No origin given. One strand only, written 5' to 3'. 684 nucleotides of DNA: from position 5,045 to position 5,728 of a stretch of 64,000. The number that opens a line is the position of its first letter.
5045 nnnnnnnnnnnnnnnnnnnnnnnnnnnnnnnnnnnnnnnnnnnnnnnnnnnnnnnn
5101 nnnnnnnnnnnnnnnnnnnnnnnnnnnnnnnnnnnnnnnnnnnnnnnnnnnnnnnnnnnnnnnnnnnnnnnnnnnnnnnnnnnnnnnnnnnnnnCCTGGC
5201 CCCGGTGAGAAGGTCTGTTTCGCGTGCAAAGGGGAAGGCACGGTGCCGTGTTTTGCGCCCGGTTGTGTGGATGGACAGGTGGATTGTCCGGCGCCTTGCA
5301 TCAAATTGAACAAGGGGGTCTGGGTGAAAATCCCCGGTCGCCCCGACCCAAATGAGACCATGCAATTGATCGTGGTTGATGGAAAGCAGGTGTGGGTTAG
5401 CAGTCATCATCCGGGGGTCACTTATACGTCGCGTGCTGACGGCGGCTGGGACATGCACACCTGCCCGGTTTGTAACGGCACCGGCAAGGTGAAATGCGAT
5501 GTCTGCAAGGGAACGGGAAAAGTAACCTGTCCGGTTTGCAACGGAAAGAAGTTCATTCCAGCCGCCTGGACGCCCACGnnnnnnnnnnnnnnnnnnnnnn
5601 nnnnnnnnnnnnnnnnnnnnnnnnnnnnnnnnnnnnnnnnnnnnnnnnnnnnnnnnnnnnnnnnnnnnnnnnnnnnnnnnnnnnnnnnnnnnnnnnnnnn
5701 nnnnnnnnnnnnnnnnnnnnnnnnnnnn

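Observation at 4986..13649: Two paralogous Cys-rich lipoprotein genes in direct orientation bracket a 7-kb FG-GAP/ABC block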

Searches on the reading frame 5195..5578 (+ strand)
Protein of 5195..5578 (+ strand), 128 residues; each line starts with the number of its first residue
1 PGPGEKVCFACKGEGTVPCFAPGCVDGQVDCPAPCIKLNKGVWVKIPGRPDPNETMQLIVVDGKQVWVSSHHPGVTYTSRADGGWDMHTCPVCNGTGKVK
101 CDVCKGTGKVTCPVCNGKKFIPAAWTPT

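Call 56: predict_structure(alignment_id=A3)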
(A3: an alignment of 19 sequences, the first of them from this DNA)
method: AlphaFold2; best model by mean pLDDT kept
length: 128 residues; sequences in the alignment: 19
mean_pLDDT: 85.2   pTM: 0.62
mean pLDDT of the five models: 85.2, 82.9, 81.6, 78.3, 77.2
residues with pLDDT >= 90: 35; 70-90: 83; 50-70: 10; < 50: 0
segments of 3 or more residues with pLDDT < 50: none
pLDDT, mean of each block of 10 residues (from residue 1): 86 93 91 67 83 85 83 85 87 89 94 90 73
secondary structure, 60 per line:
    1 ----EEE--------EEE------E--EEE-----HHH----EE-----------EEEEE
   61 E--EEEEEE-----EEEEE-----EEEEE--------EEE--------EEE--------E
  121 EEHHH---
elements in order: E5-7 E16-18 E28-30 E56-61 E64-69 E75-79 E85-89 E98-100 E109-111 E120-122
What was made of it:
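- AF2 pLDDT of 85 for the Cys domain (call 56).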

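Call 59: fold_search(model_id=the predicted structure, library=pdb)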
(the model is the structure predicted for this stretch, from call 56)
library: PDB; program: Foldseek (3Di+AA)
matches with E <= 10: 374; with E <= 0.001: 0
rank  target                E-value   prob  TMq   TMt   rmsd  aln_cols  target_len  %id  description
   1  6ekb                  4.0e-02  0.75  0.22  0.41   9.9       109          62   19  Crystal structure of the BSD2 homolog of Arabidopsis thaliana (released 2017-12-06)
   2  8ilm_C                1.0e-01  0.97  0.32  0.53   9.8       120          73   19  The cryo-EM structure of eight Rubisco large subunits (RbcL), two Arabidopsis thaliana Rubisco accumulation factors 1  (released 2023-11-01)
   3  6ekc_B1               1.5e-01  0.47  0.22  0.36   9.5       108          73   19  Crystal structure of the BSD2 homolog of Arabidopsis thaliana bound to the octameric assembly of RbcL from Thermosyne (released 2017-12-06)
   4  7m5f_C                8.4e-01  0.20  0.18  0.19   9.5        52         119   15  Contact-dependent inhibition system from Serratia marcescens BWH57 (released 2021-05-12)
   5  1hn2_B                9.4e-01  0.20  0.12  0.10  10.9        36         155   22  CRYSTAL STRUCTURE OF BOVINE OBP COMPLEXED WITH AMINOANTHRACENE (released 2001-12-05)
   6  1obp_B                1.3e+00  0.16  0.12  0.10  10.6        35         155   23  ODORANT-BINDING PROTEIN FROM BOVINE NASAL MUCOSA (released 1996-10-14)
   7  6s4s_A                1.6e+00  0.03  0.14  0.13  12.1        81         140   17  CBDP35 Native structure (released 2020-07-15)
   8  6mxx_J                1.8e+00  0.06  0.14  0.15  11.4        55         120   16  Structure of 53BP1 tandem Tudor domains in complex with small molecule UNC2991 (released 2019-11-27)
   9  8qju                  2.0e+00  0.12  0.17  0.03  10.9        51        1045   12  Structure of the human 1-phosphatidylinositol 4,5-bisphosphate phosphodiesterase gamma-2 (PLCG2) protein (released 2025-03-26)
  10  5cdw_L                2.0e+00  0.09  0.16  0.19  10.7        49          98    6  Crystal Structure Analysis of a mutant Grb2 SH2 domain (W121G) with a pYVNV peptide (released 2016-05-25)
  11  9eh9                  2.0e+00  0.08  0.18  0.21  11.2        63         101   13  Crystal structure of unbound N-SH2 domain of SHP2 (released 2026-01-07)
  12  4af7_A                2.0e+00  0.04  0.13  0.07  14.4        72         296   15  PEA FNR C266M MUTANT (released 2012-05-30)
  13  8i24_D                2.0e+00  0.03  0.14  0.03  13.9        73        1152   15  Clostridium thermocellum RNA polymerase transcription open complex with SigI6 and its promoter (released 2023-10-11)
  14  3uyo_A                2.1e+00  0.10  0.14  0.15   9.1        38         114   10  Crystal structure of monobody SH13/ABL1 SH2 domain complex (released 2011-12-28)
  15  8fqc_H1               2.2e+00  0.06  0.15  0.11  12.6        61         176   13  Structure of baseplate with receptor binding complex of Agrobacterium phage Milano (released 2024-01-31)
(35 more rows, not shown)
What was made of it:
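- On DnaJ_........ / BSD2_CRD / Anti-TRAP (Pfam): BSD2 entries give the top three Foldseek hits, but with E 0.04-0.15 and TM(target) 0.41-0.53 (call 59).
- BSD2 gives the top three fold hits (call 59).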
